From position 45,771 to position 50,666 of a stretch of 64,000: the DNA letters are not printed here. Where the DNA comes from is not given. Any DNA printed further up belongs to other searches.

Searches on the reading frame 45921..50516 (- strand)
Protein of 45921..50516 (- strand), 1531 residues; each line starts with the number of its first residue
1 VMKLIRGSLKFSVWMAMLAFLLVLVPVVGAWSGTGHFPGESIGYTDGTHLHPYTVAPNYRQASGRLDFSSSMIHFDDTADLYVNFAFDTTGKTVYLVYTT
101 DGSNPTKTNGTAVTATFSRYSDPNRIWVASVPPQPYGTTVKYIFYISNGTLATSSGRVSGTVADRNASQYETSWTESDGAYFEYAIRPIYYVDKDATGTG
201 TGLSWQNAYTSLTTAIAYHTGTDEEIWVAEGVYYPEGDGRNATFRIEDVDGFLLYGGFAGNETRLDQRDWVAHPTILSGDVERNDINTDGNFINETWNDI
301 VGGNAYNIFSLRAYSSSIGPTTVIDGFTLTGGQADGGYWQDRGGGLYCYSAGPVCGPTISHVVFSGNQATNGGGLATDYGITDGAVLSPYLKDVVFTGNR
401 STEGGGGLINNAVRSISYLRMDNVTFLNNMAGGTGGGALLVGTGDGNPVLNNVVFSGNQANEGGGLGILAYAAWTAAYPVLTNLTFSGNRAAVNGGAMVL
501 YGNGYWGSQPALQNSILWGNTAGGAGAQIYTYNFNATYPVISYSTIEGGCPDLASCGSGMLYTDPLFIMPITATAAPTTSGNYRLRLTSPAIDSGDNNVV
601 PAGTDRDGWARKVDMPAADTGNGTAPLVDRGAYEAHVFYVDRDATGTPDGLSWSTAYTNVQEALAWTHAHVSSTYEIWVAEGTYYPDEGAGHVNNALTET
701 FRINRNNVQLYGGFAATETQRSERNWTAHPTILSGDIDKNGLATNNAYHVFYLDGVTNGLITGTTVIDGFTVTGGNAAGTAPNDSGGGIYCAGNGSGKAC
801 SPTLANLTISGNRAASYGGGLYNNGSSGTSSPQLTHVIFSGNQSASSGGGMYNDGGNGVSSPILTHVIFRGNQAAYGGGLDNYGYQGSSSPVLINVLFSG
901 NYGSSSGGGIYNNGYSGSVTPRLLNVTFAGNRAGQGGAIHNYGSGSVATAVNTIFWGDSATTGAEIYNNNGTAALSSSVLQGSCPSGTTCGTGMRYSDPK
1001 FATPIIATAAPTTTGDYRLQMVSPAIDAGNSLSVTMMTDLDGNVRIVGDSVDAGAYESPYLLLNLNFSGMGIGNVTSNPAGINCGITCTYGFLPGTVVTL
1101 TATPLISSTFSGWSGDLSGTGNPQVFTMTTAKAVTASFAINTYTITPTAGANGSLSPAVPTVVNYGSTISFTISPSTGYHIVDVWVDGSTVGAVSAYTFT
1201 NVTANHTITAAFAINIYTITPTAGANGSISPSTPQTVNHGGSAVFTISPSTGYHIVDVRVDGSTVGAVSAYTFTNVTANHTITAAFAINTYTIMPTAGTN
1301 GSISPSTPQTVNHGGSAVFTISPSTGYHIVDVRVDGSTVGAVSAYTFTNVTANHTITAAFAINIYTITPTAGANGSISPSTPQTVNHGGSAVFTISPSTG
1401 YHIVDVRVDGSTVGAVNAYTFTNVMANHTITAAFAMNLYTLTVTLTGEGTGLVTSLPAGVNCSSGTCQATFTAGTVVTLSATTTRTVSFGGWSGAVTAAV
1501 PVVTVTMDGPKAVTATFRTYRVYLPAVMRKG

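Call 82: search_protein_families(library=pfam, proteins=[window:45921-50516:-], max_evalue=0.001)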
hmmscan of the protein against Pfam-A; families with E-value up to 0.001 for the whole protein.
window:45921-50516:- (1531 aa): 3 families
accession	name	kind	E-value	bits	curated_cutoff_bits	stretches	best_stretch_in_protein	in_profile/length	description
PF18998.6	Flg_new_2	-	1e-33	115.6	23.6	6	1080-1141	7-72/73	Divergent InlB B-repeat domain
PF02415.23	Chlam_PMP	-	3.3e-10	39.5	20.6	0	925-941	1-18/19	Chlamydia polymorphic membrane protein (Chlamydia_PMP) repeat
PF02470.25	MlaD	-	2.1e-05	25.1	25.1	0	1257-1296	20-59/81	MlaD protein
